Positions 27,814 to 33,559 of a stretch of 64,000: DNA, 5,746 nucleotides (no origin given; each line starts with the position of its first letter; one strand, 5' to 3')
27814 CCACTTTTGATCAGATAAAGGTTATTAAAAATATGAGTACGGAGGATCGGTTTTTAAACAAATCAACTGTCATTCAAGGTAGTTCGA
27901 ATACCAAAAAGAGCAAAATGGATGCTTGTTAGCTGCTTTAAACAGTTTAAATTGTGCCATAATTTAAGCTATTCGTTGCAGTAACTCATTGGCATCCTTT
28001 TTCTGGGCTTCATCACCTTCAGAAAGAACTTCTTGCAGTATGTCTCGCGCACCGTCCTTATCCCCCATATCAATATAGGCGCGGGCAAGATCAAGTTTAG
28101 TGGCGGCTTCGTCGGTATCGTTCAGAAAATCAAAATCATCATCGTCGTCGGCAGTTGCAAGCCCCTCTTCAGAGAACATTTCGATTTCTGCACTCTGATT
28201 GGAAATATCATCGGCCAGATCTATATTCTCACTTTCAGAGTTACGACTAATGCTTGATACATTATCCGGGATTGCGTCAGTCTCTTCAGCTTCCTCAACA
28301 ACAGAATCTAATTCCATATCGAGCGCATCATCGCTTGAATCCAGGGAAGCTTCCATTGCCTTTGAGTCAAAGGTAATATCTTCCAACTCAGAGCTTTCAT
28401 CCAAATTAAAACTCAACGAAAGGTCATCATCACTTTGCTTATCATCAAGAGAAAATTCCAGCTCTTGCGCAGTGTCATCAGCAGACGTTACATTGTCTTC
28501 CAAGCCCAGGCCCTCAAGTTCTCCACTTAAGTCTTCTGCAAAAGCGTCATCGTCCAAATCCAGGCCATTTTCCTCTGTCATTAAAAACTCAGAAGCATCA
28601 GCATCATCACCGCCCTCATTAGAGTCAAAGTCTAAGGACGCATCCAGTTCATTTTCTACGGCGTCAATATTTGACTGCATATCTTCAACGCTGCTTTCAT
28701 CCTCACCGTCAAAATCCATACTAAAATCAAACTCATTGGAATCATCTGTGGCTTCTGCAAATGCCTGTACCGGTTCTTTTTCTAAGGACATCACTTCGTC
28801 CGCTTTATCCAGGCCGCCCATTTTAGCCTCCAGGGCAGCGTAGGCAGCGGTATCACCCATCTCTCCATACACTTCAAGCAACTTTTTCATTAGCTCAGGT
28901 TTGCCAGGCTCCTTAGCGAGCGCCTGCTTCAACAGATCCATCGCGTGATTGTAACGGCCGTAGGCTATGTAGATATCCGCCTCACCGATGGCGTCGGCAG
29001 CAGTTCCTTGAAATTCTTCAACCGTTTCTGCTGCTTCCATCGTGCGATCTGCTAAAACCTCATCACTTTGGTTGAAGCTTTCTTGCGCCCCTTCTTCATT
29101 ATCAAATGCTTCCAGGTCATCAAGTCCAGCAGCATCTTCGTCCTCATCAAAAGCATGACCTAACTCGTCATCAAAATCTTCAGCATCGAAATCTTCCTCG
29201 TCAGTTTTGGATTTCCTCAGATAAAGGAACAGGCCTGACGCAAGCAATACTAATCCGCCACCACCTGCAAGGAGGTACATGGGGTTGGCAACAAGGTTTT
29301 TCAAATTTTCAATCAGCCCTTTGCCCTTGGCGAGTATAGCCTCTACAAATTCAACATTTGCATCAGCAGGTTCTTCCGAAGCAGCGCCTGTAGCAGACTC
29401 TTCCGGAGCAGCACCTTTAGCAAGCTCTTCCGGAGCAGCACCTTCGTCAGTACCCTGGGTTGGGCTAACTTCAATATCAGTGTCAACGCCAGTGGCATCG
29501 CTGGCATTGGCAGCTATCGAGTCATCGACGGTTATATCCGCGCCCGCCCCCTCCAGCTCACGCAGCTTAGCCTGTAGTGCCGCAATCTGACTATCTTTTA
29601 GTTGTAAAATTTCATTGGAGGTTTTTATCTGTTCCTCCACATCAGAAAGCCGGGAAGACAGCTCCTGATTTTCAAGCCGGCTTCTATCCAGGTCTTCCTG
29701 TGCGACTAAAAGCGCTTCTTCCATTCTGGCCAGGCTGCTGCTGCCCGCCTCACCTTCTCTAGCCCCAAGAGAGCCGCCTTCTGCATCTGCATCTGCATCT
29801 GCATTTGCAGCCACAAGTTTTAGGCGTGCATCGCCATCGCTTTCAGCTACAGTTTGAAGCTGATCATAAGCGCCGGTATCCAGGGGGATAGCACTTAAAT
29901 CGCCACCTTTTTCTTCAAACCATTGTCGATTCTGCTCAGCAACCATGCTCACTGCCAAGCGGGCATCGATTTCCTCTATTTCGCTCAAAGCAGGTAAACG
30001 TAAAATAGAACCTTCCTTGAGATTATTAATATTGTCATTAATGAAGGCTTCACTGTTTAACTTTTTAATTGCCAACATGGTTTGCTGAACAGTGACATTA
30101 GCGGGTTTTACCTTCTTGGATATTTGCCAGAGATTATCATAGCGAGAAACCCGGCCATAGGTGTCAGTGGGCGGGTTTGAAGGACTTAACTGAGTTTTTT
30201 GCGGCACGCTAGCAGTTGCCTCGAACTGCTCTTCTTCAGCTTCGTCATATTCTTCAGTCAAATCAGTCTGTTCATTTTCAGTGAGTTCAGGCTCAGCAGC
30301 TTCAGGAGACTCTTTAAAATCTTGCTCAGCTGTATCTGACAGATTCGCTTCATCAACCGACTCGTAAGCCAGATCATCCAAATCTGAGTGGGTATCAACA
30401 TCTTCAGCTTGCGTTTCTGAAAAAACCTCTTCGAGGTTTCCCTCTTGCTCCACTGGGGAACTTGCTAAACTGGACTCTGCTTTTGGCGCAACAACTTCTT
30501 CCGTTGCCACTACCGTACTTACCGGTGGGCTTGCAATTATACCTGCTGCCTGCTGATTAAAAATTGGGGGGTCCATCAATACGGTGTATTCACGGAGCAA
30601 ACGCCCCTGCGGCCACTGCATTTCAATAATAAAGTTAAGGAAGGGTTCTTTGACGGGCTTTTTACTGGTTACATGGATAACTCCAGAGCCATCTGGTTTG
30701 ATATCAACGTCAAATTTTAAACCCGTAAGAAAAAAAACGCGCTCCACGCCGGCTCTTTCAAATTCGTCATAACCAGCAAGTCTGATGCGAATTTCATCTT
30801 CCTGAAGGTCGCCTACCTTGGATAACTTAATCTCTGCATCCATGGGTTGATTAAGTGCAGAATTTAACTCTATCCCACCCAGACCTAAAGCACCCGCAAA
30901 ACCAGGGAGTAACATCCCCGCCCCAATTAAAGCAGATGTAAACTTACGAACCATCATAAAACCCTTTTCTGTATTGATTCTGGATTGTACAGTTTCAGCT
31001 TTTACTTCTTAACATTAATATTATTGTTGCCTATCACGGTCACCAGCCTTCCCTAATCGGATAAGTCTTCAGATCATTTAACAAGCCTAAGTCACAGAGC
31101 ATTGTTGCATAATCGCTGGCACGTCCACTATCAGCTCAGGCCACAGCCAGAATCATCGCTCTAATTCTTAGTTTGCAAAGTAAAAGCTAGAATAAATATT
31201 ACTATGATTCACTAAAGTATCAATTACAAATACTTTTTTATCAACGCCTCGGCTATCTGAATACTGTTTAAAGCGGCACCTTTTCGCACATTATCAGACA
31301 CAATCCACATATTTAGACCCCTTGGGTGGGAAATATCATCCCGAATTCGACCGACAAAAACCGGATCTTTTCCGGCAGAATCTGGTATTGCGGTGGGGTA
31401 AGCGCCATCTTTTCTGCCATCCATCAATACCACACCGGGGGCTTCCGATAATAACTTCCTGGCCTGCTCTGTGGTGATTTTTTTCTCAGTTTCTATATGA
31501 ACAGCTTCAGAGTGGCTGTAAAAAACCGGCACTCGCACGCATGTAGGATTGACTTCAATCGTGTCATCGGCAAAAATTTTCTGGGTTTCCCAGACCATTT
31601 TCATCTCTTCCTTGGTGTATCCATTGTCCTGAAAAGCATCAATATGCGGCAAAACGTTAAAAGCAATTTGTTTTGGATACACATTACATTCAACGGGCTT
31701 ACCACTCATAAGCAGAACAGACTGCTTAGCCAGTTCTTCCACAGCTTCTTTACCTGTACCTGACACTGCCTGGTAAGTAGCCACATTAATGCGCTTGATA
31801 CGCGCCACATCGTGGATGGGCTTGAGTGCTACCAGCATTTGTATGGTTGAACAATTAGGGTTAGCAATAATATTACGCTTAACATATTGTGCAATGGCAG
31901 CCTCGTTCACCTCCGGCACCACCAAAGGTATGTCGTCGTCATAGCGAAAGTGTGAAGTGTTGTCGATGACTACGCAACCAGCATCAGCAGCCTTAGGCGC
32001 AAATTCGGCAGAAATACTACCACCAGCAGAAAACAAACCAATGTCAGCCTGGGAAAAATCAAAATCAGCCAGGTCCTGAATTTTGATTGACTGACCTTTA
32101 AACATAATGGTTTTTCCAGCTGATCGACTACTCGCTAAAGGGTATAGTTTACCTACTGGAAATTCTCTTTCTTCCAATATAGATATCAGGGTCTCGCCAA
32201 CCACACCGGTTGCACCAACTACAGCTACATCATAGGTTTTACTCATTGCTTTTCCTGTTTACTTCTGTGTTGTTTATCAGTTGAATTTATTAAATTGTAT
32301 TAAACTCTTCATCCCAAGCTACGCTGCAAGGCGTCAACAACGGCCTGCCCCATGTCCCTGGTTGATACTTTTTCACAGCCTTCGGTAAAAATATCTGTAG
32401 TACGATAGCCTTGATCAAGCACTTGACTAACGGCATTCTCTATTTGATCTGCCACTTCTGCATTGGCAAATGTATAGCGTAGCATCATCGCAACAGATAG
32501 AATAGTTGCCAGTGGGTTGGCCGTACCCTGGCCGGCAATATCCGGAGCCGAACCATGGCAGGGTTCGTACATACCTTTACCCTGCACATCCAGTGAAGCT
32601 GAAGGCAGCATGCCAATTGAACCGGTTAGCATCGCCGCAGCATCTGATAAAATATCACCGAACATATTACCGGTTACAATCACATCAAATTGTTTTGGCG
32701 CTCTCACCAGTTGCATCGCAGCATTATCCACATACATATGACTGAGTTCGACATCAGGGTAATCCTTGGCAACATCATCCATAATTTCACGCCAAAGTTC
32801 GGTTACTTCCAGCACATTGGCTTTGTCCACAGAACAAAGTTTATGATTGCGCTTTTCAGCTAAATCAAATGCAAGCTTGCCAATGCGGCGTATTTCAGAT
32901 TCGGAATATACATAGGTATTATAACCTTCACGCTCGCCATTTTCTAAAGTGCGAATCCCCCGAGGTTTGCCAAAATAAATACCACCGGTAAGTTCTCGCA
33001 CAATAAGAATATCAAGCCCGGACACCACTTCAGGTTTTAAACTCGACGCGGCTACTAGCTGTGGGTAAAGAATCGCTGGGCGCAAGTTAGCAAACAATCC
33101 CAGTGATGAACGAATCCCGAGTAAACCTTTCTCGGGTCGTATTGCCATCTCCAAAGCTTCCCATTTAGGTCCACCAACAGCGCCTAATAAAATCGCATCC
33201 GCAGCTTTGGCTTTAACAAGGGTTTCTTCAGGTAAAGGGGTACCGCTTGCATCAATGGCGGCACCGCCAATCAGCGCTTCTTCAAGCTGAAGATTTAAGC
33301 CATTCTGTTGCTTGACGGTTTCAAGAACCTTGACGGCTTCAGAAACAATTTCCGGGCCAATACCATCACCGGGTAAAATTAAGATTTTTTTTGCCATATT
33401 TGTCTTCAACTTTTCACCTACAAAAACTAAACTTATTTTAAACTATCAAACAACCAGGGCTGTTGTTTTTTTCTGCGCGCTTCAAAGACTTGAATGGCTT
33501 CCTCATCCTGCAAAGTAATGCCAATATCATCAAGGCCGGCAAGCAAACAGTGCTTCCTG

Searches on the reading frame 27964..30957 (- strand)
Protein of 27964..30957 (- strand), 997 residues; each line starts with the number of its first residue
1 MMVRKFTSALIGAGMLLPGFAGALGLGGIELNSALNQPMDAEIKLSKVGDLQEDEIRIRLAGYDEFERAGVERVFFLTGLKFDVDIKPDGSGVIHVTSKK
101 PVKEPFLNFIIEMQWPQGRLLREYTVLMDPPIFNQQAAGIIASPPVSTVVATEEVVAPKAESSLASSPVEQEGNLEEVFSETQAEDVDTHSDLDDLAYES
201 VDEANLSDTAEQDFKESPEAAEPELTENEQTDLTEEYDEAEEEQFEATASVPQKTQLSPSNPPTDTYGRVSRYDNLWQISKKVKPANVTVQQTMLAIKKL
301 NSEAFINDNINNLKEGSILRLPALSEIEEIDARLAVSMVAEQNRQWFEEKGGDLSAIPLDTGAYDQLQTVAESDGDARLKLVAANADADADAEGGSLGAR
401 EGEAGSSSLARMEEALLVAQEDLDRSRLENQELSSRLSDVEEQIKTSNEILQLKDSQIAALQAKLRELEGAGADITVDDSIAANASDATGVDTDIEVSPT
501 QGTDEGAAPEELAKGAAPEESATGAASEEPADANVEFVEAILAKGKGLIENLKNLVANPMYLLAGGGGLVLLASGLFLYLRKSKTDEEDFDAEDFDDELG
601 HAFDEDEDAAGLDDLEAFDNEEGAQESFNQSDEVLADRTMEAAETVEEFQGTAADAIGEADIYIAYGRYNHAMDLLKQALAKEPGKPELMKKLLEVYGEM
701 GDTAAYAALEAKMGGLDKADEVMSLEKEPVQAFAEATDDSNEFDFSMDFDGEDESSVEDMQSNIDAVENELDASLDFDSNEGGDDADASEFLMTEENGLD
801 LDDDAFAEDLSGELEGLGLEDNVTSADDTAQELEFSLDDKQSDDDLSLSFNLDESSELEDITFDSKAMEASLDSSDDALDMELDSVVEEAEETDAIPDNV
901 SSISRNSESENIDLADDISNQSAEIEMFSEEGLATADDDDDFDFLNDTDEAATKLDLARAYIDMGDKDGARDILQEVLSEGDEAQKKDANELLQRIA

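Call 29: search_protein_families(library=pfam, proteins=[window:27964-30957:-], max_evalue=0.00001)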
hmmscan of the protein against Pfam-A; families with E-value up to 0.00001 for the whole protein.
window:27964-30957:- (997 aa): 3 families
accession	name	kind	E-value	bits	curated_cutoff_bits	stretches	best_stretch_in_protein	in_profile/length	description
PF25800.1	FimV_N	-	4.6e-41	139.7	27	1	24-131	1-108/108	FimV N-terminal domain Ig-like domain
PF14559.12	TPR_19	-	9.4e-07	29.5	25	0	948-983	22-57/68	Tetratricopeptide repeat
PF13428.12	TPR_14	-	5.7e-06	27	23.5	0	660-695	8-43/44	Tetratricopeptide repeat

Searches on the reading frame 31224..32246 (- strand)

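Call 29: search_protein_families(library=pfam, proteins=[window:31224-32246:-], max_evalue=0.00001)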
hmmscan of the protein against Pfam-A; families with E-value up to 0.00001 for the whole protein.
window:31224-32246:- (340 aa): 2 families
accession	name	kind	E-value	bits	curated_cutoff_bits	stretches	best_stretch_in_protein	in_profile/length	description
PF02774.23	Semialdhyde_dhC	-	7.9e-61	205.8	26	1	141-322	1-184/184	Semialdehyde dehydrogenase, dimerisation domain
PF01118.30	Semialdhyde_dh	-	1.5e-36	125.9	26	1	7-120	2-120/121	Semialdehyde dehydrogenase, NAD binding domain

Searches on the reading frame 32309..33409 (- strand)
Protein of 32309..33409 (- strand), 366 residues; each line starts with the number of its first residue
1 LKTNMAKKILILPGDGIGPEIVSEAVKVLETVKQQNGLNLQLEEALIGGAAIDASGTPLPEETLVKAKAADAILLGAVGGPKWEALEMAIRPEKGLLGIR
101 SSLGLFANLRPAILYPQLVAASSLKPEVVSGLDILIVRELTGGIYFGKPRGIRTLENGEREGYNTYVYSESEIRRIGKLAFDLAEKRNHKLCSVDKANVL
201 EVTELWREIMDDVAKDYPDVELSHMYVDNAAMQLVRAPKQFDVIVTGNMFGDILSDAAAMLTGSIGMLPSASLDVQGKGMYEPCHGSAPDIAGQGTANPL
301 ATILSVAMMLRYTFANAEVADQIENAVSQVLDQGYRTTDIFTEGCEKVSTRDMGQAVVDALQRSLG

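Call 57: search_protein_families(library=pfam, proteins=[window:32309-33409:-], max_evalue=0.00001)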
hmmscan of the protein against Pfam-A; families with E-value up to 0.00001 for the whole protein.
window:32309-33409:- (366 aa): 1 family
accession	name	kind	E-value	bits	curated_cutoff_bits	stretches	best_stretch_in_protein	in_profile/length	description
PF00180.25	Iso_dh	-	4.7e-142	473.8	27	1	8-357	1-348/348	Isocitrate/isopropylmalate dehydrogenase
